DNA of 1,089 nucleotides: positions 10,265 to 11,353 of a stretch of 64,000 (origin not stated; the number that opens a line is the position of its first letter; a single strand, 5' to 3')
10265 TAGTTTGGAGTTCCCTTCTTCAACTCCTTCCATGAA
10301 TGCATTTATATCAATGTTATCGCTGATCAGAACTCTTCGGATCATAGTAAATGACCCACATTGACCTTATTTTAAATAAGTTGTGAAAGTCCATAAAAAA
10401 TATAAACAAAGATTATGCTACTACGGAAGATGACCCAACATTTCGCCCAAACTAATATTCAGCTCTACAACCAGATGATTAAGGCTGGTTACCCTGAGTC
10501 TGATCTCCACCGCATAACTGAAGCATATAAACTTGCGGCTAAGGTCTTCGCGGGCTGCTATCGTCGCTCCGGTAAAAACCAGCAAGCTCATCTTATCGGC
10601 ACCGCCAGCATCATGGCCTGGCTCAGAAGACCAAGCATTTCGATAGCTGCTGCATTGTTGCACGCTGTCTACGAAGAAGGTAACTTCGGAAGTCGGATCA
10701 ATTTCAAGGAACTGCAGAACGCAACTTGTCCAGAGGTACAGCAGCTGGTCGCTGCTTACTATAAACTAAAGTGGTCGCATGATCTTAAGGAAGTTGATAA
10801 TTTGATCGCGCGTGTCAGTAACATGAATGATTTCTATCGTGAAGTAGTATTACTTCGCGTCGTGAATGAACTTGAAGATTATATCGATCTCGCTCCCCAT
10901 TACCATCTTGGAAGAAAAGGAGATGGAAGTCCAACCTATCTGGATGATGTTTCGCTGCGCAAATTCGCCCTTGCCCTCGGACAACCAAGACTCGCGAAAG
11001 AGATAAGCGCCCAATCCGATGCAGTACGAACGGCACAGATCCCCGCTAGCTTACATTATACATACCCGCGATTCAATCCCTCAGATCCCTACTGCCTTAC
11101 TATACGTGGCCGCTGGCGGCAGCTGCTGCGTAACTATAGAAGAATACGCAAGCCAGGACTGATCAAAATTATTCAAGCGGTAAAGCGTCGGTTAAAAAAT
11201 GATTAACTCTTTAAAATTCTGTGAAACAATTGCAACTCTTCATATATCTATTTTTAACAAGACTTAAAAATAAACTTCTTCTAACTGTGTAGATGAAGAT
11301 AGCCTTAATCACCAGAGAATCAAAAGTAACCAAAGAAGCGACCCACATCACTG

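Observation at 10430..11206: Stand-alone Rel/SpoT-type HD domain with the catalytic HD dyad degenerated to HA, inside a glycan locus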

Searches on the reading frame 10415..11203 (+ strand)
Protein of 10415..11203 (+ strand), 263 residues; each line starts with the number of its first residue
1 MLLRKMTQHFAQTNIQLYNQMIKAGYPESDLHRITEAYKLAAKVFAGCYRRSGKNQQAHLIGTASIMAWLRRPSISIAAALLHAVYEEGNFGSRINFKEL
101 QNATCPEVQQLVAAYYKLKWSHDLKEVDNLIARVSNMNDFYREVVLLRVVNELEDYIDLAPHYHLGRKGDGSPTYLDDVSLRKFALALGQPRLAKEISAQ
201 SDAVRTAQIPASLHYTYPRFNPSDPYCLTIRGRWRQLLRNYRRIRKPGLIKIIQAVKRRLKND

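Call 3: search_protein_families(library=pfam, proteins=[window:10415-11203:+], max_evalue=1)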
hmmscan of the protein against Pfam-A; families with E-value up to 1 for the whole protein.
window:10415-11203:+ (263 aa): 2 families
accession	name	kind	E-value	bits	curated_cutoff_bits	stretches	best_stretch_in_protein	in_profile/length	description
PF13328.12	HD_4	-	1.1e-07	32.2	27.2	1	37-124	1-83/156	HD domain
PF20680.3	DUF6817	-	0.038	14.5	25.2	1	49-92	10-54/85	Domain of unknown function (DUF6817)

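Call 4: search_protein_families(library=ncbifam, proteins=[window:10415-11203:+], max_evalue=10)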
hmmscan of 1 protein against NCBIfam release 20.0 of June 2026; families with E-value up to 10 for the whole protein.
window:10415-11203:+ (263 aa): 2 families
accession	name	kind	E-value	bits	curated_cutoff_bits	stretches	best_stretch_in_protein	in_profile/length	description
NF008303.0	PRK11092.1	equivalog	4.6e-07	28.4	947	1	18-126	7-113/702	bifunctional GTP diphosphokinase/guanosine-3',5'-bis pyrophosphate 3'-pyrophosphohydrolase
TIGR00691.1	spoT_relA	subfamily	3e-05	22.6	499.2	1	37-120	1-80/687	RelA/SpoT family protein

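Call 5: search_solved_structures(query=window:10415-11203:+, max_evalue=1, show_alignments=4)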
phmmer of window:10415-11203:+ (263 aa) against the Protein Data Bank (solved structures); distinct sequences matched with E-value up to 1: 13.
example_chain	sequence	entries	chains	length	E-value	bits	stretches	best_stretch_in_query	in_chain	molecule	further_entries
7ohg_A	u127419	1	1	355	2e-05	27.5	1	29-138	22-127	Guanosine-3',5'-bis(Diphosphate) 3'-pyrophosphohydrolase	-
6s2v_A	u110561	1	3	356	2e-05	27.5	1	29-138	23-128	(P)ppGpp synthetase I, SpoT/RelA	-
6s2t_A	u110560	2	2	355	2.1e-05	27.5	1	29-138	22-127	(P)ppGpp synthetase I, SpoT/RelA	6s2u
8fr8_I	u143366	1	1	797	9.4e-05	25.4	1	22-91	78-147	GTP pyrophosphokinase RelA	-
5xnx_A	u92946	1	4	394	0.00032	23.6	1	24-91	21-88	Bifunctional (p)ppGpp synthase/hydrolase RelA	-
7oiw_A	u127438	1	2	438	0.058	16.2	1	30-119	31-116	GTP pyrophosphokinase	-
8acu_A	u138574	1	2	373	0.078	15.8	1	31-118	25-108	GTP pyrophosphokinase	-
6yxa_A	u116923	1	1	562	0.2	14.5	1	31-118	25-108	GTP pyrophosphokinase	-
5ig2_A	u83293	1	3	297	0.34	13.7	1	45-86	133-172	Short-chain dehydrogenase/reductase SDR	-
7qps_A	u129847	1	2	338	0.4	13.5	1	28-93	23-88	ACT domain protein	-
6cp8_C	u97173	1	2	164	0.61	12.9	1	196-246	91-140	CdiI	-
6vek_I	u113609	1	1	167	0.63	12.8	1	196-246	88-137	contact-dependent immunity protein CdiI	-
9s6k_B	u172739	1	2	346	0.68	12.7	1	20-94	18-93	GTP pyrophosphokinase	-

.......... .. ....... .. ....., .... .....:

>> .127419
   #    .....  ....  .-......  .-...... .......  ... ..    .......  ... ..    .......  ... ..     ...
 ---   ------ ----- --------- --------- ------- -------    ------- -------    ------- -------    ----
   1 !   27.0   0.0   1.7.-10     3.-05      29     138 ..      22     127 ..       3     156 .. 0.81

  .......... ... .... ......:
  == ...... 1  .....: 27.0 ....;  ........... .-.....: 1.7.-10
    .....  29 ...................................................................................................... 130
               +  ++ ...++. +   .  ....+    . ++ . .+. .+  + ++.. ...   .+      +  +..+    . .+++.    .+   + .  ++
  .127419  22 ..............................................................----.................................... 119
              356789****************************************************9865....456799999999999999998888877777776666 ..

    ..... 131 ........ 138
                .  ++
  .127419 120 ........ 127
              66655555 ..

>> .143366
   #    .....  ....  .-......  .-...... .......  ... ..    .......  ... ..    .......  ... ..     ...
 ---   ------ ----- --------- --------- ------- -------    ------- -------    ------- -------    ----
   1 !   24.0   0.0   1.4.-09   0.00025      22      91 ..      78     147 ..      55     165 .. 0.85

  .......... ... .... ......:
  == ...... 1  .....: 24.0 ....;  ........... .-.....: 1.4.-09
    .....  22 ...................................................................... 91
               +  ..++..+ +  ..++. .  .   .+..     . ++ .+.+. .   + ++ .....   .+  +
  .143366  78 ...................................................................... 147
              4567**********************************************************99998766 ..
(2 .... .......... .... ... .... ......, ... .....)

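Call 6: find_homologous_proteins(query=window:10415-11203:+, max_evalue=0.001)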
Query window:10415-11203:+ (263 aa): 108 proteins with E <= 0.001 among 627 candidates.
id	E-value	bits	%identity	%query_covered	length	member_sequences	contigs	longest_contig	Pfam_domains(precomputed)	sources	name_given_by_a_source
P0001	2.5e-170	583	100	98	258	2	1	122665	PF13328.13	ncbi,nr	ncbi:MAG: HD domain-containing protein [Nanoarchaeota archaeon]|nr:HD domain-containing protein [Nan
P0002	3.4e-109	382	70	97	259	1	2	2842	PF13328.13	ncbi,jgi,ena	-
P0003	8.6e-96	338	62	97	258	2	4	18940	PF13328.13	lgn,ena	-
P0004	2.0e-85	304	58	94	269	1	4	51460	PF13328.13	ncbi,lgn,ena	ncbi:MAG: HD domain-containing protein [Nanoarchaeota archaeon]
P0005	3.2e-82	294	59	92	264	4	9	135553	PF13328.13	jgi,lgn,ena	-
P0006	5.3e-57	211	43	98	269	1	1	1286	PF13328.13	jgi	jgi:hypothetical protein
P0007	5.0e-55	205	64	57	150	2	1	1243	PF13328.13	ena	-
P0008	4.5e-49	185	41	86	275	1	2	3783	PF13328.13,PF20680.4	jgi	jgi:hypothetical protein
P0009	7.9e-45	171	40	96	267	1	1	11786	PF13328.13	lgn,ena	-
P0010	1.1e-43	168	42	91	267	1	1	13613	PF13328.13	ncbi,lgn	-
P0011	2.0e-35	141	40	78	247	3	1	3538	PF13328.13,PF20680.4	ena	-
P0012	1.3e-32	131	40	78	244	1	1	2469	PF13328.13,PF20680.4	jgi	jgi:(p)ppGpp synthase/HD superfamily hydrolase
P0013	5.9e-31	126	41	59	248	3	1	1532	PF13328.13,PF20680.4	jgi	jgi:(p)ppGpp synthase/HD superfamily hydrolase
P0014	1.4e-30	125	39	75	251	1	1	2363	PF13328.13,PF20680.4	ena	-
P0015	3.2e-30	124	39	79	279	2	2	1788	PF13328.13,PF20680.4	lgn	-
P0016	6.7e-30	123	35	90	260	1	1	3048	PF13328.13,PF20680.4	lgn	-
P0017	1.2e-29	122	40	77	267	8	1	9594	PF13328.13,PF20680.4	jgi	jgi:(p)ppGpp synthase/HD superfamily hydrolase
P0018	1.7e-29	121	38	81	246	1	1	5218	PF13328.13,PF20680.4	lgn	-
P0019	1.8e-29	121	40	76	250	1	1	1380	PF13328.13,PF20680.4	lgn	-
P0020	1.9e-29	121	36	95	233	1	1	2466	PF13328.13,PF20680.4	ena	-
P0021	3.3e-29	120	37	78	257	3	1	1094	PF20680.4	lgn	-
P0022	3.7e-29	120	40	78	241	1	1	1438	PF13328.13,PF20680.4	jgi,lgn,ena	-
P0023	1.2e-28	119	33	97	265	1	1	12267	PF13328.13,PF20680.4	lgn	-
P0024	1.3e-28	118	38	78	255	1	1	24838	PF13328.13,PF20680.4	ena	-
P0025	1.7e-28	118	38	79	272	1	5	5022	PF13328.13,PF20680.4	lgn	-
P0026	2.0e-28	118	36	89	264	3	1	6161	PF13328.13,PF20680.4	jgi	jgi:(p)ppGpp synthase/HD superfamily hydrolase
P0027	2.9e-28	117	38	78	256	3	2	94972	PF13328.13,PF20680.4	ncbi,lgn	-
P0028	3.5e-28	117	45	57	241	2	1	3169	PF13328.13,PF20680.4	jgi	jgi:(p)ppGpp synthase/HD superfamily hydrolase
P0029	1.0e-27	115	35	79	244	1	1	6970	PF13328.13,PF20680.4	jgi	jgi:hypothetical protein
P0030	1.2e-27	115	38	79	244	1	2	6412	PF20680.4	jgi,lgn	jgi:(p)ppGpp synthase/HD superfamily hydrolase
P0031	2.4e-27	114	39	78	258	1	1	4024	PF13328.13,PF20680.4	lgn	-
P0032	2.5e-27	114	38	68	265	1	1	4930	PF13328.13,PF20680.4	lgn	-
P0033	3.4e-27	114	38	78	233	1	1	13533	PF13328.13,PF20680.4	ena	-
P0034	3.4e-27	114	36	80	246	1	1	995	PF13328.13,PF20680.4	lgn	-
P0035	4.2e-27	113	36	86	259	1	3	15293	PF13328.13,PF20680.4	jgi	jgi:hypothetical protein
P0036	6.1e-27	113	34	94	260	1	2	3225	PF13328.13,PF20680.4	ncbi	-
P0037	9.8e-27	112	34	77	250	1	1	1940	PF13328.13,PF20680.4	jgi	jgi:(p)ppGpp synthase/HD superfamily hydrolase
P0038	1.1e-26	112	45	60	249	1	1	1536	PF13328.13,PF20680.4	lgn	-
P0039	1.2e-26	112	37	71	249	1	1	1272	PF13328.13,PF20680.4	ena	-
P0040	1.9e-26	111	36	79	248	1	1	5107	PF13328.13,PF20680.4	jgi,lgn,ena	-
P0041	3.3e-26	110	39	72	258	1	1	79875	PF13328.13,PF20680.4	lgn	-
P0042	3.9e-26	110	38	72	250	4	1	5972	PF13328.13,PF20680.4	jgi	-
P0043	4.3e-26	110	39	59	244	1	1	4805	PF13328.13,PF20680.4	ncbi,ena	ncbi:MAG TPA: HD domain-containing protein [Candidatus Caenarcaniphilales bacterium]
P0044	4.7e-26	110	38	71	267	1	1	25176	PF13328.13,PF20680.4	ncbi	-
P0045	5.8e-26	110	42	59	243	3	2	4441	PF13328.13,PF20680.4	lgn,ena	-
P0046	6.4e-26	110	33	90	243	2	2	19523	PF13328.13,PF20680.4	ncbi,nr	ncbi:MAG: hypothetical protein HC886_14795 [Leptolyngbyaceae cyanobacterium SM1_1_3]|nr:hypothetical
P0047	1.2e-25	109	37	78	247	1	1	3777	PF13328.13,PF20680.4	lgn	-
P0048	1.2e-25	109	37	79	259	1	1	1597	PF20680.4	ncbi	-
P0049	1.3e-25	109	35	83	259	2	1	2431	PF13328.13,PF20680.4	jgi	jgi:(p)ppGpp synthase/HD superfamily hydrolase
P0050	1.3e-25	109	34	79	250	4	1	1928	PF13328.13,PF20680.4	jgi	jgi:(p)ppGpp synthase/HD superfamily hydrolase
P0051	1.7e-25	108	35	78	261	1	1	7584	PF13328.13,PF20680.4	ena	-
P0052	1.8e-25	108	37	74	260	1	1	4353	PF20680.4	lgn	-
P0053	2.7e-25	108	39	60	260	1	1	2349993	PF13328.13,PF20680.4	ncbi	-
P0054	2.7e-25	108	33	78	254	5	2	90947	PF13328.13,PF20680.4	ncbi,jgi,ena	-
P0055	2.8e-25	107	44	59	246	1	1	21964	PF20680.4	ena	-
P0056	3.3e-25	107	37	77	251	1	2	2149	PF13328.13,PF20680.4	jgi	-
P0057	3.7e-25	107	34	78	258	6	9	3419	PF13328.13,PF20680.4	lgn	-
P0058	4.0e-25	107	40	61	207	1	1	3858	PF13328.13,PF20680.4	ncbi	ncbi:MAG: DUF6817 domain-containing protein, partial [Cyanobacteria bacterium P01_F01_bin.116]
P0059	4.1e-25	107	36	78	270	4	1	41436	PF13328.13,PF20680.4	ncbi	-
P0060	4.4e-25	107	33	92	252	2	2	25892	PF13328.13,PF20680.4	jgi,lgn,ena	-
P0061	5.5e-25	106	35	79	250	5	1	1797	PF13328.13,PF20680.4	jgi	-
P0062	6.9e-25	106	35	79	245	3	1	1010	PF20680.4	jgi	jgi:(p)ppGpp synthase/HD superfamily hydrolase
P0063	1.0e-24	106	34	78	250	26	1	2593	PF13328.13,PF20680.4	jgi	jgi:(p)ppGpp synthase/HD superfamily hydrolase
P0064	1.1e-24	105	33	78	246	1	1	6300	PF13328.13,PF20680.4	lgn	-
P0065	3.1e-24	104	34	79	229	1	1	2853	PF13328.13,PF20680.4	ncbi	-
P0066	4.2e-24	104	34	78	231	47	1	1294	PF13328.13,PF20680.4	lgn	-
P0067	4.7e-24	103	34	79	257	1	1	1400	PF13328.13,PF20680.4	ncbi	-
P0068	5.4e-24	103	42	57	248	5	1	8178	PF13328.13,PF20680.4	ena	-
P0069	5.6e-24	103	41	59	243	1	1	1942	PF20680.4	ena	-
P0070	7.2e-24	103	39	60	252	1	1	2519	PF13328.13,PF20680.4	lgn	-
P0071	9.6e-24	102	42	56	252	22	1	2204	PF13328.13,PF20680.4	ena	-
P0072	3.1e-23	101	36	78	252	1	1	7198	PF13328.13,PF20680.4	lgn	-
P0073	3.2e-23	101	33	78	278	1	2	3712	PF20680.4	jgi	jgi:(p)ppGpp synthase/HD superfamily hydrolase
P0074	6.7e-23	100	34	79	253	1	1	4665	PF13328.13,PF20680.4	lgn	-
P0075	1.5e-22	99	41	57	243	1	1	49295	PF13328.13,PF20680.4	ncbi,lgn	ncbi:MAG: DUF6817 domain-containing protein [Pseudomonadota bacterium]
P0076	1.9e-22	98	37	73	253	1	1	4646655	PF20680.4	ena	-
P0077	1.9e-22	98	38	57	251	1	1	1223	PF13328.13,PF20680.4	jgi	jgi:(p)ppGpp synthase/HD superfamily hydrolase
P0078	2.0e-22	98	35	86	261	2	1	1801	PF20680.4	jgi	-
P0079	2.8e-22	98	34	78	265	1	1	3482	PF13328.13,PF20680.4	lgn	-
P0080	3.5e-22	97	41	59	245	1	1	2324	PF13328.13,PF20680.4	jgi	jgi:hypothetical protein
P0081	1.3e-21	95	42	57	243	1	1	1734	PF20680.4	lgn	-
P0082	1.8e-21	95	39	59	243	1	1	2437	PF20680.4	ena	-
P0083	2.4e-21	95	31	87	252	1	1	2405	PF20680.4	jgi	jgi:(p)ppGpp synthase/HD superfamily hydrolase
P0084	3.2e-21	94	33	72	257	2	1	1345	PF13328.13,PF20680.4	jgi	jgi:(p)ppGpp synthase/HD superfamily hydrolase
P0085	3.8e-21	94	34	79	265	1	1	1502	PF13328.13,PF20680.4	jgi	jgi:(p)ppGpp synthase/HD superfamily hydrolase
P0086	3.9e-21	94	34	78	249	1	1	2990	PF13328.13,PF20680.4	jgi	jgi:(p)ppGpp synthase/HD superfamily hydrolase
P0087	4.7e-21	94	31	92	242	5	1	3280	PF13328.13,PF20680.4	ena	-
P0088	6.7e-21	93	34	76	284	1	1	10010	PF20680.4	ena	-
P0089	8.5e-21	93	34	78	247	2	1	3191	PF13328.13,PF20680.4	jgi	-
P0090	9.6e-21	93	38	57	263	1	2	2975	PF13328.13,PF20680.4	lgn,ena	-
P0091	1.1e-20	92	34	60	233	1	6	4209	PF13328.13,PF20680.4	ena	-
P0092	1.1e-20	92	34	78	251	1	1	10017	PF13328.13,PF20680.4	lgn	-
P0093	1.5e-20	92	32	78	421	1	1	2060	PF20680.4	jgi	jgi:hypothetical protein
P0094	2.5e-20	91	40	56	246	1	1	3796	PF20680.4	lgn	-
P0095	3.3e-20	91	35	78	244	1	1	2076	PF20680.4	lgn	-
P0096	7.1e-20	90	40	57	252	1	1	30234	PF13328.13,PF20680.4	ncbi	-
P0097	1.1e-19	89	43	57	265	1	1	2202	PF13328.13,PF20680.4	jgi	jgi:hypothetical protein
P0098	2.0e-19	88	39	59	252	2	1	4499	PF13328.13,PF20680.4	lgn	-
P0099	3.4e-19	88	32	78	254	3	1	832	PF13328.13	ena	-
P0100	3.8e-19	87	32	90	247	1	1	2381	PF20680.4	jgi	jgi:(p)ppGpp synthase/HD superfamily hydrolase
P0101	3.9e-19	87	32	92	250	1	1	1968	PF13328.13,PF20680.4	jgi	jgi:(p)ppGpp synthase/HD superfamily hydrolase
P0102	1.8e-18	85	36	58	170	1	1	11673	PF20680.4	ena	-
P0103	2.8e-18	85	34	78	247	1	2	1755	PF13328.13,PF20680.4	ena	-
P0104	5.3e-18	84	36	58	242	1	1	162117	PF13328.13,PF20680.4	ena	-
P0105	8.3e-17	80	32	73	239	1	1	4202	PF13328.13,PF20680.4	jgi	jgi:(p)ppGpp synthase/HD superfamily hydrolase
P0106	1.5e-15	76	33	58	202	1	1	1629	PF13328.13,PF20680.4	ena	-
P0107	1.0e-13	70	38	51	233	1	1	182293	PF20680.4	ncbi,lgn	ncbi:MAG: DUF6817 domain-containing protein [Opitutaceae bacterium]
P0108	4.6e-12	64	29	57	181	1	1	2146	PF13328.13,PF20680.4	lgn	-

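Call 22: predict_structure(alignment_id=A2)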
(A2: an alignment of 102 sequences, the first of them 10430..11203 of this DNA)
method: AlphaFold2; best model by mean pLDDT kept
length: 258 residues; sequences in the alignment: 102
mean_pLDDT: 90.8   pTM: 0.86
mean pLDDT of the five models: 90.8, 90.4, 89.6, 89.2, 89.3
residues with pLDDT >= 90: 182; 70-90: 61; 50-70: 15; < 50: 0
segments of 3 or more residues with pLDDT < 50: none
pLDDT, mean of each block of 10 residues (from residue 1): 93 98 98 96 94 98 98 98 79 86 97 94 97 98 98 93 74 97 98 97 94 83 70 75 74 84
secondary structure, 60 per line:
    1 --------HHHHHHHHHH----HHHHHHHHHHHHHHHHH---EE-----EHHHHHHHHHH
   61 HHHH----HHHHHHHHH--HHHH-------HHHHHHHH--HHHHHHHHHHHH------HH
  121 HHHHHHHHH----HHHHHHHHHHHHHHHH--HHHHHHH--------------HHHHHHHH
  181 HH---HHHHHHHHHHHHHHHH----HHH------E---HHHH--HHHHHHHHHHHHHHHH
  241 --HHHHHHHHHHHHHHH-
elements in order: H9-18 H23-39 H51-64 H69-77 H80-83 H91-98 H101-112 H119-129 H134-149 H152-158 H173-182 H186-201 H219-222 H225-240 H243-257

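Call 24: find_encoding_contigs(protein=P0005, flank=8000, max_places=3)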
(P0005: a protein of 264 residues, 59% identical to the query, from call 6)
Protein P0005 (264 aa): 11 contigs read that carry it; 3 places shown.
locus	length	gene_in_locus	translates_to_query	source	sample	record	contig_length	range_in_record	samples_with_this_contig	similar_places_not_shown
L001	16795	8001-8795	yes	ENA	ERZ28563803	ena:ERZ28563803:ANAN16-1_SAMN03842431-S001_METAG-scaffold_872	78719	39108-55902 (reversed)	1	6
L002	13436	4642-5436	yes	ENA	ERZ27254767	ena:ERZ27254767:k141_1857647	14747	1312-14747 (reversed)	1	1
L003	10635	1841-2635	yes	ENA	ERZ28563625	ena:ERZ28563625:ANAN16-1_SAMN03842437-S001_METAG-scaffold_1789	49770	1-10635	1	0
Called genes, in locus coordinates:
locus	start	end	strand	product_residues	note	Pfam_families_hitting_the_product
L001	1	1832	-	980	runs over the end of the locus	PF02348:CTP_transf_3, PF03102:NeuB, PF08666:SAF, PF02350:Epimerase_2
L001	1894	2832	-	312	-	PF00389:2-Hacid_dh, PF02826:2-Hacid_dh_C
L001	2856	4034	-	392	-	PF00155:Aminotran_1_2, PF01053:Cys_Met_Meta_PP (faint)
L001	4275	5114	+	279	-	PF01522:Polysacc_deac_1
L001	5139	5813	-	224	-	PF00702:Hydrolase, PF12710:HAD (faint), PF13419:HAD_2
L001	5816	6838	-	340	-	PF21360:PylC-like_N, PF02655:ATP-grasp_3, PF02222:ATP-grasp (weak), PF02786:CPSase_L_D2, PF15632:ATPgrasp_Ter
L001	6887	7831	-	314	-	PF00389:2-Hacid_dh, PF02826:2-Hacid_dh_C, PF03446:NAD_binding_2 (weak)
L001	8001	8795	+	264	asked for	PF13328:HD_4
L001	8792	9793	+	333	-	PF13439:Glyco_transf_4, PF13579:Glyco_trans_4_4 (faint), PF00534:Glycos_transf_1, PF13692:Glyco_trans_1_4, PF13524:Glyco_trans_1_2 (weak)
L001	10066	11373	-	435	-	PF13173:AAA_14, PF13635:DUF4143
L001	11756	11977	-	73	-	-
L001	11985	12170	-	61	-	-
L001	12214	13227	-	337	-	PF25023:TEN_YD-shell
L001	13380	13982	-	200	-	-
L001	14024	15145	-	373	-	PF25023:TEN_YD-shell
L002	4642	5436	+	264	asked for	PF13328:HD_4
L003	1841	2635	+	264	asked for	PF13328:HD_4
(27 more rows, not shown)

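Call 25: find_encoding_contigs(protein=P0004, flank=8000, max_places=3)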
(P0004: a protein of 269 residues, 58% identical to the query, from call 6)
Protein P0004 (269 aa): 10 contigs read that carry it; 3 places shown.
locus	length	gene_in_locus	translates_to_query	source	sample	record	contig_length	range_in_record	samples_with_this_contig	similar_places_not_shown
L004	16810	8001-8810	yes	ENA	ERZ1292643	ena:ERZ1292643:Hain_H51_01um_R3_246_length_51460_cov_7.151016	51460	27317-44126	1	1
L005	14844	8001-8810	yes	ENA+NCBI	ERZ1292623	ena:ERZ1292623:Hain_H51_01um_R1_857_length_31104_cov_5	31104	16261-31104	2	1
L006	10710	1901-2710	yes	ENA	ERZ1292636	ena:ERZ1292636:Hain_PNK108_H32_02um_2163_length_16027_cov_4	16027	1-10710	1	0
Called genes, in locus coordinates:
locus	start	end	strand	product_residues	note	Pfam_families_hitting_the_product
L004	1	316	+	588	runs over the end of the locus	PF02366:PMT, PF13231:PMT_2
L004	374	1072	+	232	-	PF02353:CMAS (faint), PF13489:Methyltransf_23 (weak), PF13847:Methyltransf_31, PF08241:Methyltransf_11, PF08242:Methyltransf_12 (weak), PF13649:Methyltransf_25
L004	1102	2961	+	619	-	-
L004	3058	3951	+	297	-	PF13489:Methyltransf_23, PF01728:FtsJ (weak), PF06325:PrmA (faint), PF13847:Methyltransf_31, PF08241:Methyltransf_11, PF08242:Methyltransf_12, PF13649:Methyltransf_25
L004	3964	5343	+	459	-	PF13472:Lipase_GDSL_2 (weak)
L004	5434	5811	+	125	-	-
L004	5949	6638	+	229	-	PF01027:Bax1-I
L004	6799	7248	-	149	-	-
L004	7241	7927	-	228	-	PF01909:NTP_transf_2, PF18765:Polbeta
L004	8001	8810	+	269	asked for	PF13328:HD_4 (weak)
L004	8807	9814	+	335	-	PF13439:Glyco_transf_4, PF00534:Glycos_transf_1, PF13692:Glyco_trans_1_4, PF13524:Glyco_trans_1_2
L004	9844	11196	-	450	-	PF02223:Thymidylate_kin (faint)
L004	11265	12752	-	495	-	PF01554:MatE (faint), PF01943:Polysacc_synt, PF13440:Polysacc_synt_3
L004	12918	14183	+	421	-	PF13489:Methyltransf_23, PF08241:Methyltransf_11 (weak), PF08484:Methyltransf_14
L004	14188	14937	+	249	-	PF00535:Glycos_transf_2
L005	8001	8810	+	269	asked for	PF13328:HD_4 (weak)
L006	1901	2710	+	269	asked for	PF13328:HD_4 (weak)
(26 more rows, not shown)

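Call 27: find_encoding_contigs(protein=P0010, flank=6000, max_places=2)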
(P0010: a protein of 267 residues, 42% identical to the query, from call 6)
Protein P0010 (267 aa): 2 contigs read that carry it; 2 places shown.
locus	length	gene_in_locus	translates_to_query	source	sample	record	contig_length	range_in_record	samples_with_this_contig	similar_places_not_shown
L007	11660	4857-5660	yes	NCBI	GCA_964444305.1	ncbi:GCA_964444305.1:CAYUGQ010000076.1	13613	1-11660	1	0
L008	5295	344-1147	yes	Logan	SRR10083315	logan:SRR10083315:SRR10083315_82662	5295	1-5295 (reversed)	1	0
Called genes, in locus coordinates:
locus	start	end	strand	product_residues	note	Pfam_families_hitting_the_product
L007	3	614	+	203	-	?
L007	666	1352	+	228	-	-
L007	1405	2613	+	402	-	PF00563:EAL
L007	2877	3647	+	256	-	PF01128:IspD, PF12804:NTP_transf_3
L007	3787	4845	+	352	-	PF04464:Glyphos_transf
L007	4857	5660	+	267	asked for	PF13328:HD_4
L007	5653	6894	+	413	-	PF13439:Glyco_transf_4 (weak), PF13579:Glyco_trans_4_4, PF00534:Glycos_transf_1, PF13692:Glyco_trans_1_4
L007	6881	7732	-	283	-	PF01636:APH (faint), PF03109:ABC1 (weak)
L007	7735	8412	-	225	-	-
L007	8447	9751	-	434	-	-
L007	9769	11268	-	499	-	PF04932:Wzy_C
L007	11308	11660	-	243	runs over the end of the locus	PF03808:Glyco_tran_WecG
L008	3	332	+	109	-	?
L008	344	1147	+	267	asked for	PF13328:HD_4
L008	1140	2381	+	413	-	PF13439:Glyco_transf_4 (weak), PF13579:Glyco_trans_4_4, PF00534:Glycos_transf_1, PF13692:Glyco_trans_1_4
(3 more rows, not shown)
